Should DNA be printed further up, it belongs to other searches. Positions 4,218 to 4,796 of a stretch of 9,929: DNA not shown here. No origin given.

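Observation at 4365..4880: yehE is an insulated single-gene unit encoding a small secreted protein next to the fimbrial operon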

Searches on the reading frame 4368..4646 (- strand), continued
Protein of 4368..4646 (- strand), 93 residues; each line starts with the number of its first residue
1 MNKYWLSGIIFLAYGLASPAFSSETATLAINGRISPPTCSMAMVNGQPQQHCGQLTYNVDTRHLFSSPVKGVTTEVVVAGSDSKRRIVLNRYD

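Call 47: find_related_loci(query=P0047, collection=genome_contigs, flank=10000)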
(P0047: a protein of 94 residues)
Query P0047 (94 aa) in genome_contigs; peptide patterns used: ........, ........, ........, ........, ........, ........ (x = any residue, [..] = any of these).
342 stretches matched a pattern, but none encodes a relative of the query by tblastn (E <= 1e-3).

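Call 49: find_encoding_contigs(protein=P0050, flank=9000, max_places=3)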
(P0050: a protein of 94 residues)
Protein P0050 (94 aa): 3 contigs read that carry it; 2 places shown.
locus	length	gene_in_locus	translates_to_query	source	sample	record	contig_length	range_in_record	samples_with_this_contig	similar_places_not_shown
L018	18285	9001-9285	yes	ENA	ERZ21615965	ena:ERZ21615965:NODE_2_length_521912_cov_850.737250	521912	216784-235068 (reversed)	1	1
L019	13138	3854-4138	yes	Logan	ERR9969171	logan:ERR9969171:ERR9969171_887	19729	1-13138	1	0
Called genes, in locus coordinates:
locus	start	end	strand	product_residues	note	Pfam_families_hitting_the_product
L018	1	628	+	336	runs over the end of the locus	PF00953:Glycos_transf_4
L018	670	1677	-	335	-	PF08240:ADH_N, PF00107:ADH_zinc_N, PF13602:ADH_zinc_N_2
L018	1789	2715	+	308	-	PF00126:HTH_1, PF03466:LysR_substrate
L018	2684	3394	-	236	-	PF00392:GntR, PF07702:UTRA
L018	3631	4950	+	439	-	PF02378:PTS_EIIC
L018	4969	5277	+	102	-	PF02302:PTS_IIB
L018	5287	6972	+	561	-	PF02378:PTS_EIIC, PF02302:PTS_IIB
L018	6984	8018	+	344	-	PF01408:GFO_IDH_MocA, PF02894:GFO_IDH_MocA_C, PF22725:GFO_IDH_MocA_C3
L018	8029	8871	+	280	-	PF25509:DUF7916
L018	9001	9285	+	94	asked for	PF10836:DUF2574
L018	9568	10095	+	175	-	PF00419:Fimbrial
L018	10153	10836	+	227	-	PF00345:PapD_N, PF02753:PapD_C (weak)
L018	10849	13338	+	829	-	PF13954:PapC_N, PF00577:Usher, PF13953:PapC_C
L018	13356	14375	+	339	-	PF00419:Fimbrial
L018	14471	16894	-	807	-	PF12607:DUF3772, PF21088:MS_channel_1st (weak), PF00924:MS_channel_2nd, PF21082:MS_channel_3rd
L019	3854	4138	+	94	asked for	PF10836:DUF2574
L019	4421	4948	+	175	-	PF00419:Fimbrial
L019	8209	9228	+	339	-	PF00419:Fimbrial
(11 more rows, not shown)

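Call 50: find_encoding_contigs(protein=P0066, flank=9000, max_places=3)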
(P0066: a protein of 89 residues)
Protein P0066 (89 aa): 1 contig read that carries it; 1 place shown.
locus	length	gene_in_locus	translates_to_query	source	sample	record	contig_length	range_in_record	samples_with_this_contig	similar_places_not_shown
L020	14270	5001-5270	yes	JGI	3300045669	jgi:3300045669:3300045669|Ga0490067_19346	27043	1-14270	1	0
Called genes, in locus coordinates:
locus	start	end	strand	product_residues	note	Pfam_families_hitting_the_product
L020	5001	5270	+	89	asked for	PF10836:DUF2574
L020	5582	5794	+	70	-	-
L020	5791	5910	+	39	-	-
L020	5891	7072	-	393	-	PF12679:ABC2_membrane_2, PF12698:ABC2_membrane_3, PF01061:ABC2_membrane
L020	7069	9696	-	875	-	PF00005:ABC_tran, PF13304:AAA_21 (faint), PF00005:ABC_tran, PF12679:ABC2_membrane_2, PF12698:ABC2_membrane_3, PF01061:ABC2_membrane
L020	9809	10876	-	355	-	PF25917:BSH_RND (weak), PF25881:HH_YBHG (weak)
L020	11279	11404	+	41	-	-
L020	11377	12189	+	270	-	PF11563:Protoglobin, PF21118:DosC_2nd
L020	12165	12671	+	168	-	PF00990:GGDEF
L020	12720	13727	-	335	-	PF00579:tRNA-synt_1b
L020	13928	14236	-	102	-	PF00893:Multi_Drug_Res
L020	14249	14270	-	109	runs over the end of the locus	PF00893:Multi_Drug_Res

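Call 70: list_cluster_members(proteins=[P0047, P0048, P0049, P0050, P0051, P0053, P0060, P0067, P0066, P0056])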
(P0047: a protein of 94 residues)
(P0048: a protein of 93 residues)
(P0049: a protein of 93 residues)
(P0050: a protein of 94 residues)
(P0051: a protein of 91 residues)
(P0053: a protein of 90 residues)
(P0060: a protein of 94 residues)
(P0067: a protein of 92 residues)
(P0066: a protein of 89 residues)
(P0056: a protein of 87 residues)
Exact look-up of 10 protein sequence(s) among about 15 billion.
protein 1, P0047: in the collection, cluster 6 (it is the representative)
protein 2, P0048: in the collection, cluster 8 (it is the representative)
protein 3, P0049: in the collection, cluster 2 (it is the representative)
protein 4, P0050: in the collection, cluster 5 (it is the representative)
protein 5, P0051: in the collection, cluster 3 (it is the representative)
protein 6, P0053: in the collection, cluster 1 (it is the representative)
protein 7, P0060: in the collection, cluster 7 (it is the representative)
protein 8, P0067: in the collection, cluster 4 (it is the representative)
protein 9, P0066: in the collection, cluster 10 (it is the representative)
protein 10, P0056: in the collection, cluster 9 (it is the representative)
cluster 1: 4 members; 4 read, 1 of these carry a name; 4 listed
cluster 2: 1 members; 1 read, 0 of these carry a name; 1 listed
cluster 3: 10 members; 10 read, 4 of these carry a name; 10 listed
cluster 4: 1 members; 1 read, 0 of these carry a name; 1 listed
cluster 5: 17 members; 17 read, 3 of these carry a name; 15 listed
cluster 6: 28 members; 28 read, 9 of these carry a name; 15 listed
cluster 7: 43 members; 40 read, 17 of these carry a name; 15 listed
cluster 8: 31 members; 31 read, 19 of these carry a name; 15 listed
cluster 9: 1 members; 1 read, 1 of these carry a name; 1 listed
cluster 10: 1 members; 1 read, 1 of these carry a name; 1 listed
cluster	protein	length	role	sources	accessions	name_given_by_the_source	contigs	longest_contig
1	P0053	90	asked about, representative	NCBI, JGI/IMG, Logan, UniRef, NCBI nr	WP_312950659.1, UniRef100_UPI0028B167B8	DUF2574 family protein [Superficieibacter sp.] | DUF2574 family protein n=1 Tax=Superficieibacter sp. TaxID=2303322 RepID=UPI0028B167B8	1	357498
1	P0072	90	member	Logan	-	-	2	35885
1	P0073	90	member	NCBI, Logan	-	-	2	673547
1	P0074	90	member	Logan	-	-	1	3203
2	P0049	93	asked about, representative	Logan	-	-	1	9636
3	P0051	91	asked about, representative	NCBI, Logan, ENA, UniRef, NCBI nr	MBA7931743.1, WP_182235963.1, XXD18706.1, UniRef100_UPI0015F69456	DUF2574 family protein [Klebsiella sp. RHBSTW-00215] | DUF2574 family protein n=1 Tax=unclassified Klebsiella TaxID=2608929 RepID=UPI0015F69456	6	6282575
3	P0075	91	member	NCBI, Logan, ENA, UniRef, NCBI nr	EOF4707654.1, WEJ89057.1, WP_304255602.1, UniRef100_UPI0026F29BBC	MAG: DUF2574 family protein [Klebsiella huaxiensis] | DUF2574 family protein n=1 Tax=Klebsiella huaxiensis TaxID=2153354 RepID=UPI0026F29BBC | DUF2574 family protein [Klebsiella huaxiensis]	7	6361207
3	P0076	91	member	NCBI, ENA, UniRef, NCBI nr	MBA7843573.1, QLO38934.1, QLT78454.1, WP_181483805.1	DUF2574 family protein [Klebsiella sp. RHBSTW-00484] | DUF2574 family protein n=1 Tax=unclassified Klebsiella TaxID=2608929 RepID=UPI0015E50916 | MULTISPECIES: DUF2574 family protein [unclassified Klebsiella]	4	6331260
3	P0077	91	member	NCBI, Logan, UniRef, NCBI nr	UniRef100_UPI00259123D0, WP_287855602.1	DUF2574 family protein n=1 Tax=Klebsiella sp. TaxID=576 RepID=UPI00259123D0 | DUF2574 family protein [Klebsiella sp.]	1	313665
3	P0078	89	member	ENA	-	-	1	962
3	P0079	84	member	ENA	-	-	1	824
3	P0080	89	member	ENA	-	-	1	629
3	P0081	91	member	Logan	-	-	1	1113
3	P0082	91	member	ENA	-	-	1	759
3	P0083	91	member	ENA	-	-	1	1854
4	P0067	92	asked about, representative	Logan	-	-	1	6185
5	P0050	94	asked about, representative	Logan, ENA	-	-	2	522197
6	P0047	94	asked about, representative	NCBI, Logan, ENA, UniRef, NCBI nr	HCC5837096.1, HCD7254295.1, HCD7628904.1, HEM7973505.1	TPA: DUF2574 family protein [Citrobacter farmeri] | DUF2574 family protein n=1 Tax=Citrobacter farmeri TaxID=67824 RepID=UPI001901110B | DUF2574 family protein [Citrobacter farmeri]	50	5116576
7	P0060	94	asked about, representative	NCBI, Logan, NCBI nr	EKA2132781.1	DUF2574 family protein [Citrobacter freundii]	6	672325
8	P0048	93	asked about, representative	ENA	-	-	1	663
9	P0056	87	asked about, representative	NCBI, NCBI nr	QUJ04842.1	DUF2574 family protein [Salmonella enterica subsp. enterica]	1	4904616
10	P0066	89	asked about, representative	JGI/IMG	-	hypothetical protein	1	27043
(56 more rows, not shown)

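Call 88: profile_search(alignment_id=A3)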
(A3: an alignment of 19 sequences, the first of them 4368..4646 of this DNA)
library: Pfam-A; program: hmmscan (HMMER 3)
A. the first sequence (93 residues): domains with independent E <= 10: 1; with E <= 0.001: 1
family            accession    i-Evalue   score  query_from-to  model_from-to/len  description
DUF2574           PF10836.13    1.8e-52   175.6       1-93          1-93/93  Protein of unknown function (DUF2574)
B. every sequence of the alignment scanned on its own (19 sequences): families by number of members that match
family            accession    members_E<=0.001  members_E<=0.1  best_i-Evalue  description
DUF2574           PF10836.13                19              19        1.8e-52  Protein of unknown function (DUF2574)
DUF7201           PF23831.1                  0               1        5.4e-02  Coiled-coil region of unknown function (DUF7201)
DUF1522           PF07482.16                 0               1        6.9e-02  Domain of Unknown Function (DUF1522)
Androglobin_IV    PF22069.2                  0               1        7.3e-02  Androglobin, domain IV

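Call 90: fold_search(model_id=the predicted structure, library=afdb50)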
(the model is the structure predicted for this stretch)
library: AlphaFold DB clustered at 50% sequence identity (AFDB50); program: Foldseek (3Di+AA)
matches with E <= 10: 370; with E <= 0.001: 15
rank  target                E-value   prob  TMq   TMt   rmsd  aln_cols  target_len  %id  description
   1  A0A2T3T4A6            6.3e-12  1.00  0.37  0.37  13.3        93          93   97  DUF2574 family protein [Escherichia coli]
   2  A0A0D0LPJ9            2.1e-11  1.00  0.41  0.41   9.8        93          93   99  DUF2574 family protein [Escherichia coli]
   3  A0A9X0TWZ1            1.1e-10  1.00  0.49  0.50   7.6        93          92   84  DUF2574 family protein
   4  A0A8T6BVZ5            3.8e-08  1.00  0.35  0.49   6.9        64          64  100  DUF2574 family protein (Fragment) [Escherichia coli]
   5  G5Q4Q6                5.5e-07  1.00  0.55  0.43   7.9        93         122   47  Putative outer membrane protein [Salmonella enterica subsp. enterica serovar Montevideo str. S5-403]
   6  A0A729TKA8            2.3e-06  1.00  0.44  0.48   8.2        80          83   44  DUF2574 family protein (Fragment) [Salmonella enterica]
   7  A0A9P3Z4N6            2.4e-06  1.00  0.33  0.31  14.2        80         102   50  DUF2574 family protein [Citrobacter freundii]
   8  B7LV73                1.4e-05  1.00  0.34  0.34  13.7        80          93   45  DUF2574 family protein [Escherichia fergusonii (strain ATCC 35469 / DSM 13698 / CCUG 18766 / IAM 14443 / JCM 21226 / LMG 7866 / NBRC 102419…
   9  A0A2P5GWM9            1.4e-05  1.00  0.33  0.33  14.6        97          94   41  DUF2574 domain-containing protein [Superficieibacter electus]
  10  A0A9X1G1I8            2.9e-05  1.00  0.32  0.32  14.2        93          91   46  DUF2574 family protein
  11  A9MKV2                6.8e-05  1.00  0.30  0.24  19.6        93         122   46  DUF2574 family protein [Salmonella arizonae (strain ATCC BAA-731 / CDC346-86 / RSK2980)]
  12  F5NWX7                1.1e-04  1.00  0.29  0.47  11.4        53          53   94  Uncharacterized protein [Shigella flexneri K-227]
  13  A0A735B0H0            2.2e-04  1.00  0.31  0.44  14.5        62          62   40  DUF2574 family protein (Fragment) [Salmonella enterica subsp. enterica serovar Rough O:-:-]
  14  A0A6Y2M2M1            2.8e-04  1.00  0.40  0.45   6.3        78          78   44  DUF2574 family protein (Fragment) [Salmonella infantis]
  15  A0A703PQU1            4.5e-04  1.00  0.43  0.53   8.4        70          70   44  DUF2574 family protein (Fragment) [Salmonella enteritidis]
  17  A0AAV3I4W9            1.5e-02  1.00  0.27  0.44  11.2        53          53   58  PF10836 domain protein [Escherichia coli 3.4880]
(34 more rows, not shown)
